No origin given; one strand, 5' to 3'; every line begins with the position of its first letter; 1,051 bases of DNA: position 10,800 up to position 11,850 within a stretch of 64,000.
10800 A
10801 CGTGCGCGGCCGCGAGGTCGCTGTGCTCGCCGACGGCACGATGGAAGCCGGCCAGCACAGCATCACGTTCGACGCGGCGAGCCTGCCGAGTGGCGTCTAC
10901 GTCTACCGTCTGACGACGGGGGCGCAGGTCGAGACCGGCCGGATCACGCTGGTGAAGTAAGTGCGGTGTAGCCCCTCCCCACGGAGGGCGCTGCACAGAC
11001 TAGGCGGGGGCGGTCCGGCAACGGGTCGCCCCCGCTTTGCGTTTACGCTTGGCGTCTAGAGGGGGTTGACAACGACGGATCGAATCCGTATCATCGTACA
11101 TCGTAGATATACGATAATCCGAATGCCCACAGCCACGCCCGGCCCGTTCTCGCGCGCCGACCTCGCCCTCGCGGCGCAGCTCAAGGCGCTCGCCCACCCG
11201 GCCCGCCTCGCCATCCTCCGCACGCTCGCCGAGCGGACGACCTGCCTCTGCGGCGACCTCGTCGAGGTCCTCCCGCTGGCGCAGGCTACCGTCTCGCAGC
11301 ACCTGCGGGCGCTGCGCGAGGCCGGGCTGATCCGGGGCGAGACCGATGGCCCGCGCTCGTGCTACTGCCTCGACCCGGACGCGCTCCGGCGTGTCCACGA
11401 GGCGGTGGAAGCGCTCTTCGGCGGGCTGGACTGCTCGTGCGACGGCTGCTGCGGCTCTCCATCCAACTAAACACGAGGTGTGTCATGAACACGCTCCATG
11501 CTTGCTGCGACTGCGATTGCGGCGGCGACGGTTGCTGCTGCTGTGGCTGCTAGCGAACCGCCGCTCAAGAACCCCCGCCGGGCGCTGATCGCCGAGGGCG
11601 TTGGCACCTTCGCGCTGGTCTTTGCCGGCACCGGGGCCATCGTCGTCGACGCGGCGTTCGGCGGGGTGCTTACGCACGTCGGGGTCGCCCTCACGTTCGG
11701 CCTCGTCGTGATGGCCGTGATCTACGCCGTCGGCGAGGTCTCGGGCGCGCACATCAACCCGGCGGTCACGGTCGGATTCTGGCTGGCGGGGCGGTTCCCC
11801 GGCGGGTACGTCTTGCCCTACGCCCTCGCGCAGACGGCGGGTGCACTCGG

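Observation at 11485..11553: Hidden 22-aa, 9-Cys micropeptide inside the arsenic operon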

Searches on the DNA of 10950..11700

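Call 48: search_rna_families(source=window, start=10950, end=11700, threshold=evalue, max_evalue=1)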
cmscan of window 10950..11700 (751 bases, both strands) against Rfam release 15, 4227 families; matches with E-value up to 1: 1.
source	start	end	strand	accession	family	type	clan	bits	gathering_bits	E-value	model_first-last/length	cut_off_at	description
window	11514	11585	+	RF02793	asR3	Gene; antisense;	-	20.4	46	0.57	1-57/57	no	Pyrobaculum asRNA3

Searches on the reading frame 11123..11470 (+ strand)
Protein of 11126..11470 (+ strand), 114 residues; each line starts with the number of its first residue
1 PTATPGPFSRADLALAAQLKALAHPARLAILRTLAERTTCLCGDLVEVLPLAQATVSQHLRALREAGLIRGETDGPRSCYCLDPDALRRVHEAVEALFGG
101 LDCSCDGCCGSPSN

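Call 3: search_protein_families(library=ncbifam, proteins=[window:11126-11470:+], max_evalue=1)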
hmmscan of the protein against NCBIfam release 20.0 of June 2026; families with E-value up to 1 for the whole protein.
window:11126-11470:+ (114 aa): 20 families
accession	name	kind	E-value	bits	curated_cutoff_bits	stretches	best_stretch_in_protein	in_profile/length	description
NF033788.1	HTH_metalloreg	subfamily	1.5e-21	76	55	1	16-89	2-75/77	metalloregulator ArsR/SmtB family transcription factor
NF041413.1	ArsR_Rv2640c_fam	equivalog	2.5e-14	53.6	155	1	11-94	28-113/118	Rv2640c family ArsR-like transcriptional regulator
NF033789.1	repress_SdpR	subfamily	1.3e-11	44.2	100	1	19-87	2-69/79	autorepressor SdpR family transcription factor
NF040642.1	sulf_sens_BigR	equivalog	2e-11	43.8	155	1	15-98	10-92/95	sulfite-sensing transcriptional repressor BigR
NF047906.1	CdPbTransRegCmtR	equivalog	8.7e-10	38.5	150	1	14-92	10-87/104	Cd(II)/Pb(II)-sensing metalloregulatory transcriptional regulator CmtR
NF045707.1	Dbac_1936_reg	equivalog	1.4e-08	34.7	115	1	16-83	8-74/99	ArsR/SmtB-type metalloregulator TsoR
NF052532.1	TransRegPagRBaca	equivalog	2.7e-07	30.6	170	1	18-66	20-68/99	transcriptional repressor PagR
NF053755.1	MsvR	equivalog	3.3e-07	30.2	220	1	18-74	6-61/236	transcriptional factor MsvR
NF007528.0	PRK10141.1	subfamily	6.5e-06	26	97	1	19-85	10-76/117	metalloregulator ArsR/SmtB family transcription factor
NF053602.1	Phr_regulator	exception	0.0082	15.7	320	1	21-74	8-60/191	heat shock transcription regulator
NF053606.1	Sta1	subfamily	0.014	15.4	80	1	29-72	24-67/100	Sta1 family transcriptional regulator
NF040939.2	trans_reg_lrs14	equivalog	0.017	15.2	90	1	29-72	25-69/103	Lrs14 family HTH-type transcriptional regulator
NF050184.1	VpaChn25_0724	subfamily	0.048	13.8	65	1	26-74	3-58/88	VpaChn25_0724 family phage protein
NF005061.0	PRK06474.1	equivalog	0.061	13.2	121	1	18-70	4-58/178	hypothetical protein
TIGR02944.1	suf_reg_Xantho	equivalog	0.077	13.4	110.65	1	31-86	15-71/130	SUF system Fe-S cluster assembly regulator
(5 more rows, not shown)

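Call 4: search_protein_families(library=pfam, proteins=[window:11126-11470:+], max_evalue=1)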
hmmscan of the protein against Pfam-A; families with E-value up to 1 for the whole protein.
window:11126-11470:+ (114 aa): 23 families
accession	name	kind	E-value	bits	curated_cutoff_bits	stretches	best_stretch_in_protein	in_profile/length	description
PF12840.13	HTH_20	-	2e-13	50.5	27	1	22-71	1-50/51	Helix-turn-helix domain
PF01022.26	HTH_5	-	8.1e-13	48.5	22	1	24-69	1-45/47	Bacterial regulatory protein, arsR family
PF13545.12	HTH_Crp_2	-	2.8e-05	24.4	27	1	48-89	31-69/70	Crp-like helix-turn-helix domain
PF01047.28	MarR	-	6.4e-05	23.2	24.6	1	26-70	4-48/59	MarR family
PF12802.13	MarR_2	-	9.3e-05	23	27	1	25-74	5-55/61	MarR family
PF13412.12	HTH_24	-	0.00037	20.4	21.9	1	27-70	5-48/48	Winged helix-turn-helix DNA-binding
PF09339.16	HTH_IclR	-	0.00078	19.6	22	1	28-70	6-49/52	IclR helix-turn-helix domain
PF25213.1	HVO_A0261_N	-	0.00081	19.7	35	1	24-73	10-58/86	HVO_A0261 N-terminal domain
PF25212.1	HVO_A0114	-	0.0013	18.9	27.6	1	16-77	13-74/84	HVO_A0114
PF13601.12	HTH_34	-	0.013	16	27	1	27-70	2-45/80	Winged helix DNA-binding domain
PF08220.18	HTH_DeoR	-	0.014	15.6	21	1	29-70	4-45/57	DeoR-like helix-turn-helix domain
PF13463.12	HTH_27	-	0.02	15.6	22.2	1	29-74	7-56/68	Winged helix DNA-binding domain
PF24033.1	DUF7342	-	0.022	15.2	31.6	1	52-87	30-65/150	Family of unknown function (DUF7342)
PF05732.17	RepL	-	0.024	14.6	20.3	1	53-89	89-122/164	Firmicute plasmid replication protein (RepL)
PF01325.25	Fe_dep_repress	-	0.033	14.8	26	1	30-70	13-53/60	Iron dependent repressor, N-terminal DNA binding domain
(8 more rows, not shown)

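Call 15: find_homologous_proteins(query=window:11123-11467:+, max_evalue=1e-10)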
Query window:11123-11467:+ (115 aa): 6495 proteins with E <= 1e-10 among 6736 candidates; the best 120 are listed.
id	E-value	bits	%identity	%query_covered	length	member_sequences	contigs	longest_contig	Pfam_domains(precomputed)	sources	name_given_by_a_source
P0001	1.4e-69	250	100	100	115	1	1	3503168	PF12840.14,PF01022.27,PF13545.13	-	-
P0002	3.3e-53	197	87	86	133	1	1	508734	PF01047.29,PF12840.14,PF01022.27,PF12802.14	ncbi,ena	-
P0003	1.2e-52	195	86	97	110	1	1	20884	PF12840.14,PF01022.27,PF12802.14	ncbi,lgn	ncbi:MAG: metalloregulator ArsR/SmtB family transcription factor [Bacteroidota bacterium]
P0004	9.1e-51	189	81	97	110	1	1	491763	PF01047.29,PF12840.14,PF01022.27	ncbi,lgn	-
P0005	3.6e-50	187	80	95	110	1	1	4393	PF01047.29,PF12840.14,PF01022.27,PF12802.14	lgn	-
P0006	1.9e-48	181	91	68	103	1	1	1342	PF01047.29,PF12840.14,PF01022.27,PF12802.14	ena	-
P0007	1.7e-47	178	78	95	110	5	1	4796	PF01047.29,PF12840.14,PF01022.27,PF12802.14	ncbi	-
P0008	3.0e-46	174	77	95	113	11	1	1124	PF01047.29,PF12840.14,PF01022.27,PF12802.14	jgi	jgi:ArsR family transcriptional regulator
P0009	6.8e-46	173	76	95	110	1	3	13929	PF12840.14,PF01022.27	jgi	jgi:DNA-binding transcriptional ArsR family regulator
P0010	3.0e-44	168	74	97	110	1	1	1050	PF12840.14,PF01022.27,PF12802.14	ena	-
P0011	4.1e-44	167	80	90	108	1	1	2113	PF01047.29,PF12840.14,PF01022.27,PF12802.14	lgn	-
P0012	4.7e-44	167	73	95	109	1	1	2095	PF01047.29,PF12840.14,PF01022.27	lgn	-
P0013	6.6e-44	167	74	92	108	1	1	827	PF12840.14,PF01022.27,PF12802.14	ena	-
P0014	3.3e-43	164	72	96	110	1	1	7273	PF12840.14,PF01022.27,PF12802.14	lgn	-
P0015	1.2e-42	163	70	97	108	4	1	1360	PF12840.14,PF01022.27,PF12802.14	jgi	-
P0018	4.2e-42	161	75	88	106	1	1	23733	PF01047.29,PF12840.14,PF13412.13,PF01022.27,PF12802.14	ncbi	-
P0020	8.5e-42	160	70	97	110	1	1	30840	PF12840.14,PF13412.13,PF01022.27,PF12802.14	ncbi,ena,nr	ncbi:MAG: metalloregulator ArsR/SmtB family transcription factor [Rubricoccaceae bacterium]|nr:metal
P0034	2.6e-38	149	71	90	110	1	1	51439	PF12840.14,PF01022.27,PF12802.14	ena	-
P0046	1.4e-35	140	67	95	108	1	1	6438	PF01047.29,PF12840.14,PF13412.13,PF01022.27,PF12802.14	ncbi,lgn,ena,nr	ncbi:MAG: metalloregulator ArsR/SmtB family transcription factor [Rhodothermales bacterium]|nr:metal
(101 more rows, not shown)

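Call 18: find_encoding_contigs(protein=P0002, flank=3000, max_places=3)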
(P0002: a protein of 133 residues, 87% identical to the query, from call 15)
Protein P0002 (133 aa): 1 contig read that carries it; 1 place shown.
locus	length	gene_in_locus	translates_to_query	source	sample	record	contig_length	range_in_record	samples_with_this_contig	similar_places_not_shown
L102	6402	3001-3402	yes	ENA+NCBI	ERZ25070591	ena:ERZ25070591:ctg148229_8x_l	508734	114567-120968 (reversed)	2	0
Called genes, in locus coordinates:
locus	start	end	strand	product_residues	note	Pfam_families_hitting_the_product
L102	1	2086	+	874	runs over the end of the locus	PF07660:STN (weak), PF13620:CarboxypepD_reg, PF13715:CarbopepD_reg_2, PF07715:Plug, PF00593:TonB_dep_Rec_b-barrel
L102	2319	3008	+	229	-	PF27462:RecX_N, PF21982:RecX_HTH1, PF02631:RecX_HTH2, PF21981:RecX_HTH3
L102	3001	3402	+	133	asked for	PF01022:HTH_5, PF01047:MarR (faint), PF12802:MarR_2 (weak), PF12840:HTH_20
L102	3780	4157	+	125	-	PF01451:LMWPc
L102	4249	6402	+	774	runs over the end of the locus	PF22494:choice_anch_I, PF18962:Por_Secre_tail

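Call 19: find_encoding_contigs(protein=P0003, flank=3000, max_places=3)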
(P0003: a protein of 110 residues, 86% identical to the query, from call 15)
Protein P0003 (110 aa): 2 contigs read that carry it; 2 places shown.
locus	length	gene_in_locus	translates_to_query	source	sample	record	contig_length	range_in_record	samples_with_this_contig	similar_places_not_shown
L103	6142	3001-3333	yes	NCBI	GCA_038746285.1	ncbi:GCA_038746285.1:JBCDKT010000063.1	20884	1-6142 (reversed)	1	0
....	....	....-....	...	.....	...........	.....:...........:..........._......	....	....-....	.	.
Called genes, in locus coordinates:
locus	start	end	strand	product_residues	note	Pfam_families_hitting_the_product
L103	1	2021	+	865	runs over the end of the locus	PF07660:STN, PF13620:CarboxypepD_reg, PF13715:CarbopepD_reg_2, PF07715:Plug, PF00593:TonB_dep_Rec_b-barrel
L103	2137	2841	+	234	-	PF27462:RecX_N, PF21982:RecX_HTH1, PF02631:RecX_HTH2, PF21981:RecX_HTH3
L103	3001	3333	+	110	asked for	PF01022:HTH_5, PF12802:MarR_2 (weak), PF12840:HTH_20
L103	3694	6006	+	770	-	PF22494:choice_anch_I, PF18962:Por_Secre_tail (weak)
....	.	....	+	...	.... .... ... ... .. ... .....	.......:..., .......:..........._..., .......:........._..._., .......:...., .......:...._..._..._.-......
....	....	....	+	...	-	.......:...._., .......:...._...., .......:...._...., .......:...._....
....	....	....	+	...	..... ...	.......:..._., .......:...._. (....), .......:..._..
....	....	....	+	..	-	-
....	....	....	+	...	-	?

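Call 20: find_encoding_contigs(protein=P0004, flank=3000, max_places=3)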
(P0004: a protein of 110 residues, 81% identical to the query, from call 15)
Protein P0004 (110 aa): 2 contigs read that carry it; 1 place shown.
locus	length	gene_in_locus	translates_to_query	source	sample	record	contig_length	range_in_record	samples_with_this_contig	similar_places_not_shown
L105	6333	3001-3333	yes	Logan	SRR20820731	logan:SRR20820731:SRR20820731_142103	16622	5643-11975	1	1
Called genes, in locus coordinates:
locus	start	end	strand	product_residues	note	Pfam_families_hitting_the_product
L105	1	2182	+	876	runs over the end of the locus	PF07660:STN (weak), PF13620:CarboxypepD_reg, PF13715:CarbopepD_reg_2, PF07715:Plug, PF00593:TonB_dep_Rec_b-barrel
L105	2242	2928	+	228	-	PF27462:RecX_N, PF21982:RecX_HTH1, PF02631:RecX_HTH2, PF21981:RecX_HTH3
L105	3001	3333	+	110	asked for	PF01022:HTH_5, PF01047:MarR (weak), PF12840:HTH_20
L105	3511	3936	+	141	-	PF01451:LMWPc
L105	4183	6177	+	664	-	PF00069:Pkinase, PF03109:ABC1 (faint), PF07714:PK_Tyr_Ser-Thr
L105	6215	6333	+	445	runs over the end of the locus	PF13557:Phenol_MetA_deg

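Call 23: find_related_loci(query=P0001, collection=genome_contigs, flank=1500)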
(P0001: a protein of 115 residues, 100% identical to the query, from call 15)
Query P0001 (115 aa) in genome_contigs; peptide patterns used: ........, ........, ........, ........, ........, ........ (x = any residue, [..] = any of these).
599 stretches matched a pattern (row limit reached: there are more); 360 encode a relative of the query (tblastn E <= 1e-3); the best 80 are kept; 80 distinct loci.
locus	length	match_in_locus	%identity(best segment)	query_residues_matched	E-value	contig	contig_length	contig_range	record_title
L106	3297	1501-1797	87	1-99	4e-47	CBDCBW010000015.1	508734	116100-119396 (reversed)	MAG: Rhodothermales bacterium isolate 149c5dc1-c7b6-47bf-b7d0-e1449b084a4c genome assembly, contig: contig_15, whole gen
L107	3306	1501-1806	55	1-102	2e-35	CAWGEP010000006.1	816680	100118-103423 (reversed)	MAG: uncultured bacterium isolate MFD01872.bin.1.291 genome assembly, contig: contig_84189, whole genome shotgun sequenc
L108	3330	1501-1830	54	1-110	9e-35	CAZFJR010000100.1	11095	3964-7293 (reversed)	MAG TPA_asm: uncultured Salinivenus sp. isolate SRP090399_co3_3 genome assembly, contig: NODE_1895_length_11095_cov_9.04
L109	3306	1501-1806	56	9-110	8e-35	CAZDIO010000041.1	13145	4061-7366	MAG TPA_asm: uncultured Bdellovibrionales bacterium isolate binchicken_co200_37 genome assembly, contig: k141_691962, wh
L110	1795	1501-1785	63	16-110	7e-34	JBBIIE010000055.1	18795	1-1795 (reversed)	MAG: Geminicoccaceae bacterium isolate BQF270218_bin_130 NODE_1240_length_18795_cov_2.65519, whole genome shotgun sequen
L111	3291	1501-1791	58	2-102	9e-34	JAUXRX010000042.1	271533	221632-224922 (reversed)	MAG: Archangium sp. isolate C12_metabat.bin.17_sub C12_k141_233417, whole genome shotgun sequence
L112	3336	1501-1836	54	1-110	6e-34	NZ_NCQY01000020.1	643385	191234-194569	Salinibacter altiplanensis strain AN15 NODE_35_length_643335_cov_90.884689, whole genome shotgun sequence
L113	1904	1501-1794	61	3-98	8e-34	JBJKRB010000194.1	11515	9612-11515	MAG: Thermoanaerobaculia bacterium isolate Bin_49 S1Ck127_2095314_flag_0_multi_23.3362_len_11515, whole genome shotgun s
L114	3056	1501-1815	56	1-105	2e-33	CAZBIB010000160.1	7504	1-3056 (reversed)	MAG TPA_asm: uncultured Salinivenus sp. isolate SRP195330_co1_9 genome assembly, contig: NODE_10766_length_7504_cov_8.73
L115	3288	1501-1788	64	10-105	3e-33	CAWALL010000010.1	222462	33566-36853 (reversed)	MAG: uncultured Alphaproteobacteria bacterium isolate MFD01721.bin.2.7 genome assembly, contig: contig_32458, whole geno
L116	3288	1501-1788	61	10-105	3e-33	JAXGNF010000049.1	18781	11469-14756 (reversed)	MAG: Thermoleophilia bacterium isolate AnMBR.bin25 bin25_49, whole genome shotgun sequence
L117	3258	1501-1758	65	13-98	2e-33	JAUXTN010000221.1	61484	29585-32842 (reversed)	MAG: Pseudomonadota bacterium isolate C13_maxbin.099 C13_k141_245473, whole genome shotgun sequence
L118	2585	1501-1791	58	2-102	4e-33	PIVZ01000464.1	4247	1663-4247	MAG: bacterium isolate Glo_18 GloG15_CONTIG35275, whole genome shotgun sequence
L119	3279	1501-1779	62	6-98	2e-33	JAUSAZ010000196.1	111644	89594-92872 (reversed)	MAG: Myxococcales bacterium isolate E6_metabat.bin.30 E6_k141_125048, whole genome shotgun sequence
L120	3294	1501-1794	59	2-99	8e-33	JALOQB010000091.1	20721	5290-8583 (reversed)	MAG: Polyangiaceae bacterium isolate Prado144 scaffold_3462, whole genome shotgun sequence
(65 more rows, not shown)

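Call 25: find_related_loci(query=P0001, collection=metagenome_contigs, flank=1500)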
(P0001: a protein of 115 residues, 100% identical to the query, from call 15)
Query P0001 (115 aa) in metagenome_contigs; peptide patterns used: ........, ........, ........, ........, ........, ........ (x = any residue, [..] = any of these).
600 stretches matched a pattern (row limit reached: there are more); 380 encode a relative of the query (tblastn E <= 1e-3); the best 80 are kept; 80 distinct loci.
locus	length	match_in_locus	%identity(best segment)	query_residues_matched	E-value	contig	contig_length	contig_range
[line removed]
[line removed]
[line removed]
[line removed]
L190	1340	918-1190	64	11-101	3e-34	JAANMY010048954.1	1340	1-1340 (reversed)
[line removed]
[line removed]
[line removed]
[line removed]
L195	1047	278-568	57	2-102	1e-33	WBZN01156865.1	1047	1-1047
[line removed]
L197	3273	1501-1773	59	9-99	4e-32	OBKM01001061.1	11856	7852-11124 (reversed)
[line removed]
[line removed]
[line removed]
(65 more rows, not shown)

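Call 27: find_encoding_contigs(protein=P0005, flank=1500, max_places=2)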
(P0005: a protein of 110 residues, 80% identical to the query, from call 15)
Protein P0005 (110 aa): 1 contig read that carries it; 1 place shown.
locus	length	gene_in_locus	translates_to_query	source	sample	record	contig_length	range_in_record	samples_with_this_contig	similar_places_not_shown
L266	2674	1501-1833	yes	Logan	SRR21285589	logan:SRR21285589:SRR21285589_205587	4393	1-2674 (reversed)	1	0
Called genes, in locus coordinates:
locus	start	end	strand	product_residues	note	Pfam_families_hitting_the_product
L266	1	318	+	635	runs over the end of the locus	PF08014:MATCAP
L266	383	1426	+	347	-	PF02951:GSH-S_N, PF02955:GSH-S_ATP, PF08443:RimK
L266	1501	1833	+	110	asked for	PF01022:HTH_5, PF01047:MarR (weak), PF12802:MarR_2 (weak), PF12840:HTH_20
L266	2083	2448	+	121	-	PF01451:LMWPc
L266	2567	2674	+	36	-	?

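Call 28: find_encoding_contigs(protein=P0009, flank=1500, max_places=2)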
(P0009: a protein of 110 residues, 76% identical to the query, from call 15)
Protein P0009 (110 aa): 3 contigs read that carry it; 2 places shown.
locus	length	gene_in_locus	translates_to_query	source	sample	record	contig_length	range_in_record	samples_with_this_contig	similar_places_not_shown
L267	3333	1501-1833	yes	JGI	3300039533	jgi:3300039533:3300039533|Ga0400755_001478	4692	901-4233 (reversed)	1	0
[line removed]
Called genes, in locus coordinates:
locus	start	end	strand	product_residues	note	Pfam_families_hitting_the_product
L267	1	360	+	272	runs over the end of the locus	?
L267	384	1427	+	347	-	PF02951:GSH-S_N, PF02955:GSH-S_ATP, PF08443:RimK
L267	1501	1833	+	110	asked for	PF01022:HTH_5, PF12840:HTH_20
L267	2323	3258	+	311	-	PF00582:Usp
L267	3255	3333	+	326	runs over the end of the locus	?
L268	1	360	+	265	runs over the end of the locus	?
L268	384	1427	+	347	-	PF02951:GSH-S_N, PF02955:GSH-S_ATP, PF08443:RimK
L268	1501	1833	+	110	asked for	PF01022:HTH_5, PF12840:HTH_20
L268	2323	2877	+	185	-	?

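Call 29: find_encoding_contigs(protein=P0020, flank=1500, max_places=2)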
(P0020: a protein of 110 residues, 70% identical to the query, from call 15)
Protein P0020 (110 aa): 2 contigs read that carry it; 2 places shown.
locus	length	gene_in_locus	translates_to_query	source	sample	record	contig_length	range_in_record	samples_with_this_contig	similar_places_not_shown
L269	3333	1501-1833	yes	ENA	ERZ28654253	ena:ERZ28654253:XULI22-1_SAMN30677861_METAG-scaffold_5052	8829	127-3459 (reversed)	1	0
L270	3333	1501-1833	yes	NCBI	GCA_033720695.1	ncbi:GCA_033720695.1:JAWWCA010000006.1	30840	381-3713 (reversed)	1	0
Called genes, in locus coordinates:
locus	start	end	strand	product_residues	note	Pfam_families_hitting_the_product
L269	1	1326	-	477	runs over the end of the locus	PF13520:AA_permease_2, PF00324:AA_permease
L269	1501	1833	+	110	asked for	PF01022:HTH_5, PF12802:MarR_2 (weak), PF12840:HTH_20, PF13412:HTH_24 (faint)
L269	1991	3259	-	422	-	PF00291:PALP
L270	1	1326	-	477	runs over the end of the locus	PF13520:AA_permease_2, PF00324:AA_permease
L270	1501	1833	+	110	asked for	PF01022:HTH_5, PF12802:MarR_2 (weak), PF12840:HTH_20, PF13412:HTH_24 (faint)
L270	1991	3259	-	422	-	PF00291:PALP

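Call 30: find_encoding_contigs(protein=P0018, flank=1500, max_places=2)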
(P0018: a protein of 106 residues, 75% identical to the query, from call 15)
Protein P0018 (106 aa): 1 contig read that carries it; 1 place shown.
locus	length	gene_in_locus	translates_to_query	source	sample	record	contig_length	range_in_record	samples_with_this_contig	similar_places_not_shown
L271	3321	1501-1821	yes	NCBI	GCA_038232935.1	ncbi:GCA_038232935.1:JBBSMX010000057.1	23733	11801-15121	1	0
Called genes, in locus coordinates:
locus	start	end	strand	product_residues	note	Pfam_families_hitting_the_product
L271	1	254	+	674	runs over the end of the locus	PF01030:Recep_L_domain (weak), PF13860:FlgD_ig (weak)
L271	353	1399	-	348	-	PF05552:MS_channel_1st_1 (weak), PF00924:MS_channel_2nd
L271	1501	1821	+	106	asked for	PF12840:HTH_20, PF01022:HTH_5, PF01047:MarR (weak), PF12802:MarR_2 (weak), PF13412:HTH_24 (weak)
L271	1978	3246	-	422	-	PF00291:PALP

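Call 78: search_protein_representatives(alignment_id=A2)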
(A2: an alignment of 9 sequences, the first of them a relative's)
Query: 9 sequences, 28 profile positions. Proteins with E-value up to 0.001 (for the whole library): 0; up to 1e-10: 0; up to 1e-30: 0. The best 0 are listed.

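Call 80: find_encoding_contigs(protein=P0034, flank=1200, max_places=1)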
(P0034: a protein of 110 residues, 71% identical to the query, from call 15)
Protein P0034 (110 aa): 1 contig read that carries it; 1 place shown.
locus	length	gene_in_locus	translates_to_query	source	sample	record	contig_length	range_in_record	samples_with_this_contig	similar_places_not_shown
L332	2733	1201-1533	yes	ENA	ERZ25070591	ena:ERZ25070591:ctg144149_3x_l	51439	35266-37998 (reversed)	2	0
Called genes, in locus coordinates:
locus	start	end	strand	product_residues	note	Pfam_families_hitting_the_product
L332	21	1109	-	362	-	PF05552:MS_channel_1st_1 (weak), PF00924:MS_channel_2nd, PF21082:MS_channel_3rd (weak)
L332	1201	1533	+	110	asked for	PF01022:HTH_5, PF12802:MarR_2 (weak), PF12840:HTH_20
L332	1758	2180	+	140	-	PF01451:LMWPc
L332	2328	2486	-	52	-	-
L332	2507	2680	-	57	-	-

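Call 81: find_encoding_contigs(protein=P0014, flank=1200, max_places=1)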
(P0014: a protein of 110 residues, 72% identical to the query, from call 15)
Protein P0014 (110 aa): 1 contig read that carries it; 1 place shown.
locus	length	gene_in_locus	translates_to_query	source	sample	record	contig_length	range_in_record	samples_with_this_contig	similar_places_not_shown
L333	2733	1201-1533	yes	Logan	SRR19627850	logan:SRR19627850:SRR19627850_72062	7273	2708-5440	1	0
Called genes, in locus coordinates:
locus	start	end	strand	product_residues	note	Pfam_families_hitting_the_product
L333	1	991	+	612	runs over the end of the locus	PF00664:ABC_membrane, PF00005:ABC_tran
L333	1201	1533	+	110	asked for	PF01022:HTH_5, PF12802:MarR_2 (weak), PF12840:HTH_20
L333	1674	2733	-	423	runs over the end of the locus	PF00291:PALP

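Call 82: find_encoding_contigs(protein=P0046, flank=1200, max_places=1)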
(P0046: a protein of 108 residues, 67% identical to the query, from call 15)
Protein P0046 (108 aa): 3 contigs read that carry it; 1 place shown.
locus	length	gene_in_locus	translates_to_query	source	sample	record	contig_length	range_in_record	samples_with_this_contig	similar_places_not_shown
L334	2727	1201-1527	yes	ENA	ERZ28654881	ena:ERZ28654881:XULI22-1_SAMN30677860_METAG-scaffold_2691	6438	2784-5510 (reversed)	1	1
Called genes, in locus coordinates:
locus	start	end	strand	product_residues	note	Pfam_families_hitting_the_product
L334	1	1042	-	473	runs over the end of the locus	PF10011:DUF2254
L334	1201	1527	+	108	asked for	PF12840:HTH_20, PF01022:HTH_5, PF01047:MarR (weak), PF12802:MarR_2 (weak), PF13412:HTH_24 (weak)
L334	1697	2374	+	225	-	PF00230:MIP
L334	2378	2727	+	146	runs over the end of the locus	PF01451:LMWPc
